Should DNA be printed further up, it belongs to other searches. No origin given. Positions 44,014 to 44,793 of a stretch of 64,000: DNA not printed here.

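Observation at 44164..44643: Protein built from 33-residue repeats directly downstream of gvpA: possible GvpC analogue in a Firmicute-type cluster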

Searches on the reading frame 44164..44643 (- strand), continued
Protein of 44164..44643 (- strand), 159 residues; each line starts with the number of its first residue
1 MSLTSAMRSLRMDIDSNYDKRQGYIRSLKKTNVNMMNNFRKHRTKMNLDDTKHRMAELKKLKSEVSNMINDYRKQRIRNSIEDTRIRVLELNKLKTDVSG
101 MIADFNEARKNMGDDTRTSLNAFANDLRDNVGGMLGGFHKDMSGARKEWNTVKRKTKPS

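Call 25: search_protein_families(library=pfam, proteins=[P0012, P0006, P0003, P0010, P0021], max_evalue=10)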
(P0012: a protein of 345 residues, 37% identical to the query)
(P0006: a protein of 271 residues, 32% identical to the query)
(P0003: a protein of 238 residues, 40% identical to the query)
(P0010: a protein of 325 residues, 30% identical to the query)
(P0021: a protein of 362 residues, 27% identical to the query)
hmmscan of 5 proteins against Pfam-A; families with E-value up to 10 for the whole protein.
P0012 (345 aa): 30 families (the best 25 are shown)
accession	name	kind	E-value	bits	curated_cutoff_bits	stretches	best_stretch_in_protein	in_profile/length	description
PF01442.23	Apolipoprotein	-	2.4e-11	44.1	90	2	101-261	8-154/190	Apolipoprotein A1/A4/E domain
PF14520.12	HHH_5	-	2.9e-08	34.5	27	1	285-341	2-56/57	Helix-hairpin-helix domain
PF04513.17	Baculo_PEP_C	-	8.3e-07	29.6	38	2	98-192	28-121/140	Baculovirus polyhedron envelope protein, PEP, C terminus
PF07798.16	CCDC90-like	-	3.1e-06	27.6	33.5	3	83-167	70-152/175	Coiled-coil domain-containing protein 90-like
PF14229.12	DUF4332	-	5e-06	27.1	23.2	1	282-342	50-121/122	Domain of unknown function (DUF4332)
PF06705.16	SF-assemblin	-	8.3e-05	22.5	30.6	2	144-204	59-119/247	SF-assemblin/beta giardin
PF13328.12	HD_4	-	8.7e-05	22.7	27.2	2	56-118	57-126/156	HD domain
PF12732.12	YtxH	-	0.00054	20.8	37.5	1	47-87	26-66/71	YtxH-like protein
PF06013.18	WXG100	-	0.0009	19.9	27.3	2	162-234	10-82/86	Proteins of 100 residues with WXG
PF07464.16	ApoLp-III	-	0.0031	18.1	36.3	1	99-181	24-102/146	Apolipophorin-III precursor (apoLp-III)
PF05272.17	VapE-like_dom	-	0.0096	15.8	25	2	67-113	84-126/217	Virulence-associated protein E-like domain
PF10241.14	KxDL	-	0.011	16.5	27.2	1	133-185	30-81/86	Uncharacterized conserved protein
PF03938.19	OmpH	-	0.012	16.2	32.4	2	86-185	15-110/141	Outer membrane protein (OmpH-like)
PF00038.26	Filament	-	0.012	15.7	40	1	47-191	118-263/313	Intermediate filament protein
PF10391.15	DNA_pol_lambd_f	-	0.018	15.3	29.8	1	287-323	3-39/51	Fingers domain of DNA polymerase lambda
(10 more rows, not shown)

P0006 (271 aa): 41 families (the best 25 are shown)
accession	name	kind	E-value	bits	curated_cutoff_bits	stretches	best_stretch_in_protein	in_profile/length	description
PF01442.23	Apolipoprotein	-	2.6e-06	27.7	90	1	23-191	7-158/190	Apolipoprotein A1/A4/E domain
PF15821.10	DUF4709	-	3.4e-06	27.9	27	1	85-156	30-101/110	Domain of unknown function (DUF4709)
PF07464.16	ApoLp-III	-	3.9e-05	24.2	36.3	3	123-194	3-72/146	Apolipophorin-III precursor (apoLp-III)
PF15665.10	FAM184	-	0.00016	21.9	32.7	2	23-119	103-198/211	Family with sequence similarity 184, A and B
PF14381.12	EDR1_CTR1_ARMC3_pept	-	0.00049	20.4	27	2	126-192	65-130/203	EDR1/CTR1/ARMC3, peptidase-like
PF21329.2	CYP38_PsbQ-like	-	0.0005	21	27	2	6-87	23-105/117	Peptidyl-prolyl cis-trans isomerase CYP38-like, PsbQ-like domain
PF13324.12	GCIP_N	-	0.0012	19.3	27.5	1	139-185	50-96/144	Grap2 and cyclin-D-interacting, N-terminal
PF14331.11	IcmF-related_N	-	0.0017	18.2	25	1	67-156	76-166/259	IcmF-related N-terminal domain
PF05478.16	Prominin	-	0.0042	15.7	34.3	1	30-169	620-746/799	Prominin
PF07889.17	DUF1664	-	0.0074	16.8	34.6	1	82-167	34-120/124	Protein of unknown function (DUF1664)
PF10157.14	BORCS6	-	0.014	16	35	1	52-128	10-84/101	BLOC-1-related complex sub-unit 6 C-terminal helix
PF04513.17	Baculo_PEP_C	-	0.016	15.7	38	1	22-95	33-102/140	Baculovirus polyhedron envelope protein, PEP, C terminus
PF16746.10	BAR_3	-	0.018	15.1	31.7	2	69-196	31-148/235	BAR domain of APPL family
PF21896.2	Talin_IBS2B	-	0.023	15.1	27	1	13-63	63-113/118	Talin IBS2B domain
PF19745.5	FUT8_N_cat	-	0.024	13.9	27.6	1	26-173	35-171/499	Alpha-(1,6)-fucosyltransferase N- and catalytic domains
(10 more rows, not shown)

P0003 (238 aa): 4 families
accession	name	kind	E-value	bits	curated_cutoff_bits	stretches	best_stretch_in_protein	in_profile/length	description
PF14892.11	PIRC1_2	-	0.0098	16.4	27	1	81-117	58-93/103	Piercer of microtubule wall 1/2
PF16253.10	DUF4909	-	0.052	13.8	25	1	13-47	35-69/127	Domain of unknown function (DUF4909)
PF12486.13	VasL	-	0.1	13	27.3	1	76-100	80-104/147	Type VI secretion system, EvfB, or VasL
PF25398.1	CUX1_N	-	0.16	12.4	27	1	81-132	24-75/116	CUX1-like, N-terminal tRNA-binding arm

P0010 (325 aa): 8 families
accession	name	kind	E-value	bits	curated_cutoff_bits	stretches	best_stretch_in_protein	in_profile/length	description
PF23129.1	DotZ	-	0.038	14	27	1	71-213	109-256/293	DotZ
PF01442.23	Apolipoprotein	-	0.045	13.9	90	1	159-226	118-181/190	Apolipoprotein A1/A4/E domain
PF04513.17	Baculo_PEP_C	-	0.069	13.6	38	1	172-232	29-89/140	Baculovirus polyhedron envelope protein, PEP, C terminus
PF00038.26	Filament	-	0.069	13.2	40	2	145-226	143-226/313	Intermediate filament protein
PF08738.15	Gon7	-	0.2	12.2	25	0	52-86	49-82/107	Gon7 family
PF05852.16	DUF848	-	0.29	11.7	25.3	1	31-101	53-125/145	Gammaherpesvirus protein of unknown function (DUF848)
PF20321.3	DUF6616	-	0.72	10.6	27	1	46-122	6-78/111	Family of unknown function (DUF6616)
PF01346.23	FKBP_N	-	2.5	9.4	22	1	79-145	24-83/97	Domain amino terminal to FKBP-type peptidyl-prolyl isomerase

P0021 (362 aa): 24 families
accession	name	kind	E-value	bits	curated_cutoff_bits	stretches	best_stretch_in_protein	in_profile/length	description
PF08581.15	Tup_N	-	2.5e-06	28.2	28.7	4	96-165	4-75/77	Tup N-terminal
PF04513.17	Baculo_PEP_C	-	0.00012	22.6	38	2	176-260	45-125/140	Baculovirus polyhedron envelope protein, PEP, C terminus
PF07798.16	CCDC90-like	-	0.00016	22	33.5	3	96-166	79-149/175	Coiled-coil domain-containing protein 90-like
PF20503.3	DUF6730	-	0.00018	22.8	27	2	146-218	5-77/82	Family of unknown function (DUF6730)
PF16925.10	TetR_C_13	-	0.00082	20.2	27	3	83-114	27-58/109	Tetracyclin repressor-like, C-terminal domain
PF23833.1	DUF7203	-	0.0058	17.2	27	2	141-222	7-92/109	Family of unknown function (DUF7203)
PF04792.17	LcrV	-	0.011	15.5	25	1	81-130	133-177/323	V antigen (LcrV) protein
PF18363.6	PI_PP_I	-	0.029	15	28.5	0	174-212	22-59/94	Phosphoinositide phosphatase insertion domain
PF08479.16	POTRA_2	-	0.04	14.2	24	0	69-89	29-49/76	POTRA domain, ShlB-type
PF07765.17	KIP1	-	0.067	13.8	33.9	1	169-201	38-71/74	KIP1-like protein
PF12317.13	IFT46_B_C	-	0.1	12.7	22.2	1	56-112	119-174/211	Intraflagellar transport complex B protein 46 C terminal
PF18330.7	Lig_C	-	0.11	12.9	25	0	124-158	90-124/125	Ligase Pab1020 C-terminal region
PF05465.18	Halo_GVPC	-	0.16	12.7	22.4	1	226-242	5-21/32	Halobacterial gas vesicle protein C (GVPC) repeat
PF12462.13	Helicase_IV_N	-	0.17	12.3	24.5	3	29-97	79-147/163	DNA helicase IV / RNA helicase N terminal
PF19453.4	DUF5991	-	0.22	12.3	24.3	1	171-220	68-113/122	Family of unknown function (DUF5991)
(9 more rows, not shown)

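Call 29: list_cluster_members(proteins=[window:44164-44643:-, P0003, P0004, P0024, P0027, P0012, P0006, P0010, P0021, P0016])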
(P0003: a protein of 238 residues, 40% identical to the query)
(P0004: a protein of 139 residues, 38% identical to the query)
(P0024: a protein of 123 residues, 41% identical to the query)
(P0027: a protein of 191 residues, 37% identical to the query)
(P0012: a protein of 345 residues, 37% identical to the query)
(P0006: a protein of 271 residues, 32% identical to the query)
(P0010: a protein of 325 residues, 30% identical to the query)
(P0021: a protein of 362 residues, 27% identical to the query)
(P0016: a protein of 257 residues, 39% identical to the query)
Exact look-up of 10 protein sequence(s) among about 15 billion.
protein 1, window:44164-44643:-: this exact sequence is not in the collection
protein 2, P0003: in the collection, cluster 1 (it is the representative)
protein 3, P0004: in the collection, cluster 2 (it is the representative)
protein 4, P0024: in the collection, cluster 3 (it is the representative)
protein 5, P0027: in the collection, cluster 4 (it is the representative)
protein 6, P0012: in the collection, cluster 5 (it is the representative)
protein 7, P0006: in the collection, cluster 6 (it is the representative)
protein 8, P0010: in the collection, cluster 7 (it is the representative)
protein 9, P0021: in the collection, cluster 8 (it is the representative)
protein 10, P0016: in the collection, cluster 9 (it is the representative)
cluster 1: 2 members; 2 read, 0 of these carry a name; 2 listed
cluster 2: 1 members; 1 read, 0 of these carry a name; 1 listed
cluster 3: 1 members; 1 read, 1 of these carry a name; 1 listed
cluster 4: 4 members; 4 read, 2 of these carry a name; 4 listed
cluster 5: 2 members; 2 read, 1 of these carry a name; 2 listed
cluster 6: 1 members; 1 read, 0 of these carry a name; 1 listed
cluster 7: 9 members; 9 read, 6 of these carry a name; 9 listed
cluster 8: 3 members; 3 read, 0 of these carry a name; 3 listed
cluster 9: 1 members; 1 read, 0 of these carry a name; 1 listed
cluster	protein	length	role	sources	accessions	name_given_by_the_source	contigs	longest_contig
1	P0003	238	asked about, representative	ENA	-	-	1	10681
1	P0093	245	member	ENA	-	-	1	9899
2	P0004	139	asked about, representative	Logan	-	-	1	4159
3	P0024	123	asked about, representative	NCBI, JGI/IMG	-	hypothetical protein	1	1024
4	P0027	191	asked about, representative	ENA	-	-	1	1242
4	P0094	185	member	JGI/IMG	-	hypothetical protein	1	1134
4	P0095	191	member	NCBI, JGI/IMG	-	hypothetical protein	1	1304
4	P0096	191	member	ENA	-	-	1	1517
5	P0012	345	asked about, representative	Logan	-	-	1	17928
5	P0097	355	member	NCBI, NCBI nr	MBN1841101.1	MAG: hypothetical protein JW883_02325 [Deltaproteobacteria bacterium] | hypothetical protein [Deltaproteobacteria bacterium]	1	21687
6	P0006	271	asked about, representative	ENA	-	-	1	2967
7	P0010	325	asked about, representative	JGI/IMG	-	hypothetical protein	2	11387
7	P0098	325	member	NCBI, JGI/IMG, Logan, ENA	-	hypothetical protein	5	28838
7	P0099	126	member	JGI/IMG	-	hypothetical protein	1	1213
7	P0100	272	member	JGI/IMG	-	hypothetical protein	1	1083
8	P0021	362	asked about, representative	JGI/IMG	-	-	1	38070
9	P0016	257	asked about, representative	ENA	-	-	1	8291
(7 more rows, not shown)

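Call 36: find_related_loci(query=A4, collection=genome_contigs, flank=8000)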
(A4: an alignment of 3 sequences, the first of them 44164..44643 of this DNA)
Query A4 (159 aa) in genome_contigs; peptide patterns used: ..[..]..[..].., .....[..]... (x = any residue, [..] = any of these).
70 stretches matched a pattern, but none encodes a relative of the query by tblastn (E <= 1e-3).
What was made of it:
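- Tried and rejected: The scan with the close alignment found no relative among GTDB species representatives (call 36).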

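Call 38: find_related_loci(query=A5, collection=genome_contigs, flank=8000)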
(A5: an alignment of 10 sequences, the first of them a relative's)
Query A5 (266 aa) in genome_contigs; peptide patterns used: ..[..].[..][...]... (x = any residue, [..] = any of these).
28 stretches matched a pattern; 23 encode a relative of the query (tblastn E <= 1e-3); 23 distinct loci.
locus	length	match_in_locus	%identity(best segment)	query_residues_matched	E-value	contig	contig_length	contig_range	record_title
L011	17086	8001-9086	33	1-265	1e-52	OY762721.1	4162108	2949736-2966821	MAG: Desulfatiglandales bacterium isolate 7b555824-8626-4373-9f6d-e46e1e23d1ce genome assembly, chromosome: 1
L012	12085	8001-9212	34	1-265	6e-51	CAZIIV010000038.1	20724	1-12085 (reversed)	MAG TPA_asm: uncultured Desulfobacteraceae bacterium isolate SRP319275_co2_170 genome assembly, contig: NODE_1963_length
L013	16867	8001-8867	37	1-265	5e-51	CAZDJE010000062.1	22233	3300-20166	MAG TPA_asm: uncultured Desulfocapsa sp. isolate binchicken_co47_151 genome assembly, contig: NODE_1537_length_22233_cov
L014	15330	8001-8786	39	1-265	5e-50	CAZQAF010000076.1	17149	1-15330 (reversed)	MAG TPA_asm: uncultured Desulfobacteraceae bacterium isolate binchicken_co224_214 genome assembly, contig: NODE_3115_len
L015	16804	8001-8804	38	1-265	3e-48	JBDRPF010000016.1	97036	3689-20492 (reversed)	MAG: Pseudomonadota bacterium isolate MEGAHIT-group-2.103 k141_1084936, whole genome shotgun sequence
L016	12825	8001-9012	35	1-265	1e-32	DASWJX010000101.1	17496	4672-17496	MAG TPA_asm: Geopsychrobacteraceae bacterium isolate SMAG_U2907 k141_3413289, whole genome shotgun sequence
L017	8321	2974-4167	27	1-266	1e-31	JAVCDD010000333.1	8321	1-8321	MAG: Candidatus Hatepunaea meridiana isolate MAG_3300035698_979 Ga0374944_591192, whole genome shotgun sequence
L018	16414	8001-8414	34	1-196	3e-21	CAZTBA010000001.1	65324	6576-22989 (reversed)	MAG TPA_asm: uncultured bacterium isolate SRP323688_co1_241 genome assembly, contig: NODE_855_length_65324_cov_15.776218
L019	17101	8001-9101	41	1-196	1e-19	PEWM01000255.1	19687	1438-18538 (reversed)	MAG: Deltaproteobacteria bacterium CG07_land_8_20_14_0_80_60_11 CG07_land_8_20_14_0.80_scaffold_1089_c, whole genome sho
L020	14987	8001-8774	31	1-223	2e-18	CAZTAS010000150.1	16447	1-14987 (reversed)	MAG TPA_asm: uncultured Thermodesulfobacteriota bacterium isolate SRP323688_co1_150 genome assembly, contig: NODE_5668_l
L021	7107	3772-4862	31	1-196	6e-15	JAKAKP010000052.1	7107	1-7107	MAG: Deltaproteobacteria bacterium isolate WY4.bin79 NODE_13945_length_7107_cov_2.152292, whole genome shotgun sequence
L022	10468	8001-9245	32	1-265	3e-45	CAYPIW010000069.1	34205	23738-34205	MAG TPA_asm: uncultured Desulfobacteraceae bacterium isolate SRP067234_co1_295 genome assembly, contig: k99_218953, whol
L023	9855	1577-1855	43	1-185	5e-14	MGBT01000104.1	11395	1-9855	MAG: Candidatus Rokubacteria bacterium GWA2_70_23 gwa2_scaffold_27706, whole genome shotgun sequence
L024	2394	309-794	31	1-190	1e-13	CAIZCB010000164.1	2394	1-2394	MAG: uncultured proteobacterium isolate E14_bin-0077 genome assembly, contig: bin-0077:164/525, whole genome shotgun seq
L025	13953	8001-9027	38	1-187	1e-12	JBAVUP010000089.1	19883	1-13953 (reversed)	MAG: Desulfobaccales bacterium isolate MFD02222_ilm_asm_bin18 k127_57334, whole genome shotgun sequence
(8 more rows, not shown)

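Call 59: find_homologous_proteins(query=A2, max_evalue=0.00001)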
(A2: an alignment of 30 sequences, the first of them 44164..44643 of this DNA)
Query A2 (30 sequences) (159 aa, profile of the alignment): 93 proteins with E <= 0.00001 among 8000 candidates.
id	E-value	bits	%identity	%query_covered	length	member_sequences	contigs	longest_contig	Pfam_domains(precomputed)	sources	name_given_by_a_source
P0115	5.6e-60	221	21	89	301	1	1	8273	PF04108.18,PF23854.3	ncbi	ncbi:MAG: hypothetical protein AB1638_09480 [Nitrospirota bacterium]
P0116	4.5e-57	212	27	81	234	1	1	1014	PF07464.17,PF01442.24,PF15665.11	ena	-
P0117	2.1e-54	203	37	50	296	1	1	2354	-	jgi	-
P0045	1.5e-52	197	32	91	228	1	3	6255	-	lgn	-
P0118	6.8e-48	182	23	95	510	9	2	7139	PF04513.18,PF05791.17,PF07464.17,PF28420.1,PF01442.24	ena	-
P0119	3.5e-47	179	28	65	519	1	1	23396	PF04513.18,PF07464.17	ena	-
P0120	1.0e-46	178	25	80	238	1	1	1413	PF01442.24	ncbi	-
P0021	1.9e-46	177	26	80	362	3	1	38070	PF28076.1,PF08581.16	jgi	-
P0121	1.2e-45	174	22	81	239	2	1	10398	PF01442.24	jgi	-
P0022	1.5e-44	171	22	94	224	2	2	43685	PF04513.18,PF01442.24,PF15665.11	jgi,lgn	-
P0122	4.6e-44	169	21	89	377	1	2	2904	-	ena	-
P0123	1.7e-43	167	21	89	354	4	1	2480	-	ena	-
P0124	1.9e-43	167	23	70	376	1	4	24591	-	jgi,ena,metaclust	metaclust:\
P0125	1.9e-43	167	28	79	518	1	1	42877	PF04513.18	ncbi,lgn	-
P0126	4.4e-43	166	25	80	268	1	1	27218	PF28175.1,PF06705.16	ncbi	ncbi:MAG: hypothetical protein AB1488_11780 [Nitrospirota bacterium]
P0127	1.9e-42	164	22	81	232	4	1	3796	PF01442.24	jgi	-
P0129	2.7e-41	160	23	79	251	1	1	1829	PF01442.24,PF28231.1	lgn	-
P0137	1.4e-38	151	36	41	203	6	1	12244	PF01442.24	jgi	jgi:Sec-independent protein translocase protein TatA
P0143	2.9e-38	150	38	47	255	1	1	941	PF04513.18,PF09602.16,PF01442.24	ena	-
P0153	7.0e-36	142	21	99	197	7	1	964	PF01442.24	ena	-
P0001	1.1e-35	142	49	99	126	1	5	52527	-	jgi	jgi:hypothetical protein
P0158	1.2e-35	142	20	99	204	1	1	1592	PF01442.24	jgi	jgi:hypothetical protein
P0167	3.4e-34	137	21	99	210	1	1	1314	PF01442.24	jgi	-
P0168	3.9e-33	134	40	34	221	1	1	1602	PF01442.24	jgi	jgi:hypothetical protein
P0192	7.2e-24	103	24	92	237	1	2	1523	PF01442.24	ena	-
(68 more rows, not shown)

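Call 66: find_encoding_contigs(protein=P0022, flank=9000, max_places=1)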
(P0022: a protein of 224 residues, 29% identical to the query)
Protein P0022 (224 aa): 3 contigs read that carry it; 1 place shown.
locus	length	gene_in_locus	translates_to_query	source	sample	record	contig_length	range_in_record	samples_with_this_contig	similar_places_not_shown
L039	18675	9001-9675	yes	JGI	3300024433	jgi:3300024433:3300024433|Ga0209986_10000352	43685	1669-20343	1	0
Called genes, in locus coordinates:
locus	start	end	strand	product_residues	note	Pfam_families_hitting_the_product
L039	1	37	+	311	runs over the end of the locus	PF01734:Patatin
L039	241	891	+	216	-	PF00072:Response_reg, PF08281:Sigma70_r4_2 (weak), PF00196:GerE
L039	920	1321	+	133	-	PF05635:23S_rRNA_IVP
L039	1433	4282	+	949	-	PF00072:Response_reg, PF00989:PAS, PF08448:PAS_4, PF13188:PAS_8, PF13426:PAS_9, PF00989:PAS, PF08448:PAS_4, PF13426:PAS_9, +8 more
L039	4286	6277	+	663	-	PF00072:Response_reg, PF00989:PAS, PF08448:PAS_4, PF13426:PAS_9, PF08447:PAS_3 (weak), PF01590:GAF (weak), PF07730:HisKA_3 (weak), PF02518:HATPase_c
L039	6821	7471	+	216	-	PF00072:Response_reg, PF08281:Sigma70_r4_2 (faint), PF00196:GerE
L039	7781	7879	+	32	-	-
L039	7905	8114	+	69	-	PF00741:Gas_vesicle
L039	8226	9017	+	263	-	-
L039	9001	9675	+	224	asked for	PF04513:Baculo_PEP_C (faint), PF15665:FAM184 (weak), PF01442:Apolipoprotein (faint)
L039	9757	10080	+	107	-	-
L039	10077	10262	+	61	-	-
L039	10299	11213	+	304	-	PF07726:AAA_3 (faint), PF07728:AAA_5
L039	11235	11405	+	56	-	-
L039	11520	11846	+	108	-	-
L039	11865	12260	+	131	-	-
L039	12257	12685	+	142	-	-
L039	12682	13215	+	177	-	PF00011:HSP20 (weak)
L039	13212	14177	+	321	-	PF02374:ArsA_ATPase, PF10609:ParA (faint), PF01656:CbiA, PF13614:AAA_31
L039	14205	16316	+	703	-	PF02359:CDC48_N, PF02933:CDC48_2 (weak), PF13191:AAA_16 (weak), PF00004:AAA, PF05496:RuvB_N, PF17862:AAA_lid_3, PF00004:AAA, PF17862:AAA_lid_3, +19 more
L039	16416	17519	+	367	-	PF06386:GvpL_GvpF, PF00226:DnaJ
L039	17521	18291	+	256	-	PF06386:GvpL_GvpF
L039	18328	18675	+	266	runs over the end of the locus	PF06386:GvpL_GvpF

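Call 67: find_encoding_contigs(protein=P0008, flank=9000, max_places=1)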
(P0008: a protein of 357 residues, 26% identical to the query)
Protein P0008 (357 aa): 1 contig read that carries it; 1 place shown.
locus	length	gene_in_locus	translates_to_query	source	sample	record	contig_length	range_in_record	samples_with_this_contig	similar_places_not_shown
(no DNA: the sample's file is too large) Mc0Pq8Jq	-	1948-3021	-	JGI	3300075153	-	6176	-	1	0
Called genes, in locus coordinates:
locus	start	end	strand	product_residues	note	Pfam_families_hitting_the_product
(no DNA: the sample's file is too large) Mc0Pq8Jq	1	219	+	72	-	?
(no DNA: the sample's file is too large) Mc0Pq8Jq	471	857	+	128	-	PF00072:Response_reg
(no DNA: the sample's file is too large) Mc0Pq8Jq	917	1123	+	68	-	PF00741:Gas_vesicle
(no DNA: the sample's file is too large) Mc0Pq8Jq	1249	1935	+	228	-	-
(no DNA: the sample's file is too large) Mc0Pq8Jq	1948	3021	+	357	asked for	PF15665:FAM184 (faint), PF01442:Apolipoprotein (faint)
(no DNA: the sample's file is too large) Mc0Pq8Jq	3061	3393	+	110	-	-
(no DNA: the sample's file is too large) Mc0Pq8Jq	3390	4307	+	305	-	PF07728:AAA_5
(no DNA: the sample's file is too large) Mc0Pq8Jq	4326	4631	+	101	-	-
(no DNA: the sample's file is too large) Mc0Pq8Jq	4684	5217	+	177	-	PF00011:HSP20 (faint)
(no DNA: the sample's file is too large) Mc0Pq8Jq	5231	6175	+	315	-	?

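Call 75: predict_structure(alignment_id=A2)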
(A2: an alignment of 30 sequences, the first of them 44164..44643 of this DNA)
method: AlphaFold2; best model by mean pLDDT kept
length: 159 residues; sequences in the alignment: 30
mean_pLDDT: 96.4   pTM: 0.50
mean pLDDT of the five models: 96.4, 95.9, 95.6, 93.7, 91.8
residues with pLDDT >= 90: 153; 70-90: 4; 50-70: 2; < 50: 0
segments of 3 or more residues with pLDDT < 50: none
pLDDT, mean of each block of 10 residues (from residue 1): 89 96 97 98 98 98 98 98 98 98 98 98 98 96 96 84
secondary structure, 60 per line:
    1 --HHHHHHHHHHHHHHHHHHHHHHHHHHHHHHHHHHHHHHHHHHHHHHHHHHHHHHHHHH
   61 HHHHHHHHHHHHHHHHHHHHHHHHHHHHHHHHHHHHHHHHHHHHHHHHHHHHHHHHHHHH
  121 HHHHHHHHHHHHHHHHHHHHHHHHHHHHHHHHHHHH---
elements in order: H3-156
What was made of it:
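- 44164..44643 (-): ORF159: GvpC-like protein, 159 aa, predicted to be a single long alpha-helix. AlphaFold2 helix over residues 3-156, pLDDT 96.4 (call 75).
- On GvpC (gas vesicle outer-surface protein): AlphaFold2 with the family alignment: helix over residues 3-156, mean pLDDT 96.4 (call 75).
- Checked: AlphaFold2 predicts a single helix over residues 3-156, mean pLDDT 96.4 (call 75).
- Single helix, pLDDT 96.4 (call 75).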

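Call 95: search_solved_structures(query=A7, max_evalue=1)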
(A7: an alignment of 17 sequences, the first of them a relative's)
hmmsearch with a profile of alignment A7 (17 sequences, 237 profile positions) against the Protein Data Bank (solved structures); distinct sequences matched with E-value up to 1: 30.
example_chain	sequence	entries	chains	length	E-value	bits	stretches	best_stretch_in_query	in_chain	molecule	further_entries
9hx4_F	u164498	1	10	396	1.9e-12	50.8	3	81-182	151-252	Apolipoprotein A-IV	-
3s84_A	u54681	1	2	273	1e-11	48.4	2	50-181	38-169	Apolipoprotein A-IV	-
6clz_B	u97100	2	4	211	5e-05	26.5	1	93-175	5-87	Apolipoprotein A-I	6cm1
6pts_A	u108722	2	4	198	0.00064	22.9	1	93-173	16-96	Apolipoprotein A-I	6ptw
2msc_A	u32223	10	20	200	0.00068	22.8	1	93-173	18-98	Apolipoprotein A-I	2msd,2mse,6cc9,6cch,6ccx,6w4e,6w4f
4v6m_A0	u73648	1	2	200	0.00072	22.8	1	93-173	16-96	Apolipoprotein A-I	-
1av1_A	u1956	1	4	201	0.00083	22.6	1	92-173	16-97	APOLIPOPROTEIN A-I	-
8eqs_C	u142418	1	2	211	0.0011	22.1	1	93-173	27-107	Apolipoprotein A-I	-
7kjr_C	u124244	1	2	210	0.0012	22.1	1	93-173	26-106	Apolipoprotein A-I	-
3k2s_A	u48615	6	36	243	0.0012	22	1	55-173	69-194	Apolipoprotein A-I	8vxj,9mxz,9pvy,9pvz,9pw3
2lem_A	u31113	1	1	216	0.0021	21.2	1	55-174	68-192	Apolipoprotein A-I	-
2n5e_A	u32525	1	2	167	0.0091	19.2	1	55-139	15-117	Apolipoprotein A-I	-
3r2p_A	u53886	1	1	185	0.0097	19.1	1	55-162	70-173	Apolipoprotein A-I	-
8fjg_A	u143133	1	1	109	0.032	17.4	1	25-108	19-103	H12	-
1le4_A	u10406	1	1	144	0.096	15.8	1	57-162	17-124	APOLIPOPROTEIN E4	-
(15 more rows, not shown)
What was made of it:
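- On GvpC (gas vesicle outer-surface protein): Caveat: the same intermediate profile hits ApoA-IV at 50.8 bits (call 95).
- The intermediate profile also hits apolipoprotein A-IV at 50.8 bits (call 95).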
